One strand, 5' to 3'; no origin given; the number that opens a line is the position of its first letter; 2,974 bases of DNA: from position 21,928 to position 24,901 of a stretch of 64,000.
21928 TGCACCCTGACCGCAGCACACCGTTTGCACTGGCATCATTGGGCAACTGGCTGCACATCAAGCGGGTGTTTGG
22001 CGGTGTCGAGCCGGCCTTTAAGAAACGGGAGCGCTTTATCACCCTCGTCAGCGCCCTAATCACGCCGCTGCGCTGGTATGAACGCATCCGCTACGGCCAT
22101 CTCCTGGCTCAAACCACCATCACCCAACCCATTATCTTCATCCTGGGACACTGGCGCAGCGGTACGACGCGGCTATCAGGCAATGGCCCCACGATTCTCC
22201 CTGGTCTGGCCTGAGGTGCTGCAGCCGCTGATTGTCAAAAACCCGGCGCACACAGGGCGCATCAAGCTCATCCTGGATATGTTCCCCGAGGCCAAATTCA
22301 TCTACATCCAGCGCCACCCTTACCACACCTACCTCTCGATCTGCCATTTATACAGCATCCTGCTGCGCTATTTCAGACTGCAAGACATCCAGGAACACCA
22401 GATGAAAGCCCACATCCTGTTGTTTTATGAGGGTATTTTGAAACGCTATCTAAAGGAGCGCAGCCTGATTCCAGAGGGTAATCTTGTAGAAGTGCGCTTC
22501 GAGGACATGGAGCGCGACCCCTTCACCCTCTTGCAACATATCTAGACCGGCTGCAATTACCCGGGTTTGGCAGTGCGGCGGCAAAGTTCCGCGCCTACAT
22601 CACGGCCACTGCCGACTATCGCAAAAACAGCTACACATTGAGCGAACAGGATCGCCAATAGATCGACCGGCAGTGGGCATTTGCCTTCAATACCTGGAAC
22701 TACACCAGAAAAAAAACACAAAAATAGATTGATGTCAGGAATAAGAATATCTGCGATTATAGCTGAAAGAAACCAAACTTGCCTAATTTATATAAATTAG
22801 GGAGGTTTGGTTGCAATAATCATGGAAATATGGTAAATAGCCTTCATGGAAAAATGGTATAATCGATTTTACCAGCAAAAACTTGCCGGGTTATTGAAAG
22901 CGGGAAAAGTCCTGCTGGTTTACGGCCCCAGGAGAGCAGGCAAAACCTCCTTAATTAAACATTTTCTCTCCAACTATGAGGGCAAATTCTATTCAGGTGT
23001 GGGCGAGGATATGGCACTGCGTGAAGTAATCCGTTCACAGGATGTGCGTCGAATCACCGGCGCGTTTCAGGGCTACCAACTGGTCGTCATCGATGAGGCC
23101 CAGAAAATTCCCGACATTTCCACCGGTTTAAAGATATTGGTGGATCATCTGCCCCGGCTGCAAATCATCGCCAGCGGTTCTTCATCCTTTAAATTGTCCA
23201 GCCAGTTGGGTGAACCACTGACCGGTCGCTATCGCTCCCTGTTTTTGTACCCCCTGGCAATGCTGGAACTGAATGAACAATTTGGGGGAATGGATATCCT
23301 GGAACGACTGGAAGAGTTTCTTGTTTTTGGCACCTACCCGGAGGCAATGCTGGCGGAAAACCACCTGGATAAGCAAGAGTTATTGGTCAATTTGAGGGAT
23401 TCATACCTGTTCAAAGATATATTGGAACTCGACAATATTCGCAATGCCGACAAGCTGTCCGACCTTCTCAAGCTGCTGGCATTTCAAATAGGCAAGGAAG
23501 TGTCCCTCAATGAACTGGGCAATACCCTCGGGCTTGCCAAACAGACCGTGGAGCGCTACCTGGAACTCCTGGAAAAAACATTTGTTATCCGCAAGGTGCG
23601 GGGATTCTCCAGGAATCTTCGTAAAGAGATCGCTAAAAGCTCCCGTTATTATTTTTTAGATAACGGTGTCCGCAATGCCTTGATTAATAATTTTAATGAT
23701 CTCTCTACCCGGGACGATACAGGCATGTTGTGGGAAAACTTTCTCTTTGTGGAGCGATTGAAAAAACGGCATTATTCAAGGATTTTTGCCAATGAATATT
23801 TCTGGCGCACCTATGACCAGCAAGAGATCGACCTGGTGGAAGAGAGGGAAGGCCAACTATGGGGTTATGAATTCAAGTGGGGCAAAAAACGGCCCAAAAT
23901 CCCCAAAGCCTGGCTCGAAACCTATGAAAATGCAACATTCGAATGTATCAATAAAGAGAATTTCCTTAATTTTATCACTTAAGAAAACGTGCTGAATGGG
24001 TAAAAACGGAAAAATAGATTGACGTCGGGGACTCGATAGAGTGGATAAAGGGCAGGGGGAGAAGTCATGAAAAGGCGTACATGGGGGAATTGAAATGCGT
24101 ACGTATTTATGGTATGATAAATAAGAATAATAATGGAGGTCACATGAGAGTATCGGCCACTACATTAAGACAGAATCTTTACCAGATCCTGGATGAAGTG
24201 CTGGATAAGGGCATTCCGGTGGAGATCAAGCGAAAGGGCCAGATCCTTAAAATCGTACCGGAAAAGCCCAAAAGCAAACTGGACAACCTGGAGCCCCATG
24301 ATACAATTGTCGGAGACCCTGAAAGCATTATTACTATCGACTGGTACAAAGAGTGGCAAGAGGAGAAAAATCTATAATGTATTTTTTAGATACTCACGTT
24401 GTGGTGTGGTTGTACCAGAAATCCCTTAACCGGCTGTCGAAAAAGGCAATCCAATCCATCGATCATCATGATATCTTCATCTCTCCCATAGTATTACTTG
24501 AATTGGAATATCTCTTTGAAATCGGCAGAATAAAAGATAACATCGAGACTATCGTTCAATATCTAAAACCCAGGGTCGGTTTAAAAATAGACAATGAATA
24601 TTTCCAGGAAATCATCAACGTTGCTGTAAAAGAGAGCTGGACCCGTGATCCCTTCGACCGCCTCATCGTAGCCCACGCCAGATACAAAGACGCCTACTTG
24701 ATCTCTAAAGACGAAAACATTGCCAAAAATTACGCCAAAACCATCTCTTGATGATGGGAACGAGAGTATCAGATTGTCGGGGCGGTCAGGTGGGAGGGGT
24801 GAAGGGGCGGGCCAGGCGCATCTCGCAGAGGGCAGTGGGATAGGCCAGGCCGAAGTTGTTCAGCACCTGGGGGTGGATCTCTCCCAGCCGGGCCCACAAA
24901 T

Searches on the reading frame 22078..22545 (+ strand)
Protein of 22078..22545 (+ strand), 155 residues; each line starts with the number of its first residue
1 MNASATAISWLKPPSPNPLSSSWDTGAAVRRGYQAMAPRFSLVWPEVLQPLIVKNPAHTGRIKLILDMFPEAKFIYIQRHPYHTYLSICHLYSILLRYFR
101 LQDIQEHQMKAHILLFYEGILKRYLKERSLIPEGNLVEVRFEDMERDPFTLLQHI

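Call 56: search_protein_families(library=pfam, proteins=[window:22078-22545:+], max_evalue=0.001)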
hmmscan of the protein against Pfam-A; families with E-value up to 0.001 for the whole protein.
window:22078-22545:+ (155 aa): 1 family
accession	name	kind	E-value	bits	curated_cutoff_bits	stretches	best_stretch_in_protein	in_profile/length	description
PF13469.12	Sulfotransfer_3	-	2.2e-19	71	27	1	49-155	102-206/216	Sulfotransferase family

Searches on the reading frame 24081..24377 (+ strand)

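Call 56: search_protein_families(library=pfam, proteins=[window:24081-24377:+], max_evalue=0.001)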
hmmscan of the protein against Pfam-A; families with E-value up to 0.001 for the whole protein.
window:24081-24377:+ (98 aa): 1 family
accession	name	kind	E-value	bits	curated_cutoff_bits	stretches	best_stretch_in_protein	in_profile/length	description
PF02604.26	PhdYeFM_antitox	-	4.7e-06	26.7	29.8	1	24-54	4-34/74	Antitoxin Phd_YefM, type II toxin-antitoxin system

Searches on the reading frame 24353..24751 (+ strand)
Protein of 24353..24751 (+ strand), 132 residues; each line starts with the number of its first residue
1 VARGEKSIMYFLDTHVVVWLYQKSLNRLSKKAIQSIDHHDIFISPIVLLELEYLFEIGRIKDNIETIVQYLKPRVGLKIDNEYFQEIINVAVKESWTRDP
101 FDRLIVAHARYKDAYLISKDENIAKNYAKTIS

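Call 56: search_protein_families(library=pfam, proteins=[window:24353-24751:+], max_evalue=0.001)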
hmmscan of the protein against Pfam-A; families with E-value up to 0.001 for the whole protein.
window:24353-24751:+ (132 aa): 1 family
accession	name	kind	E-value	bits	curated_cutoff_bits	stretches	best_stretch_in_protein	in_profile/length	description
PF01850.27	PIN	-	6.6e-14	53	23.6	1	10-126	1-117/120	PIN domain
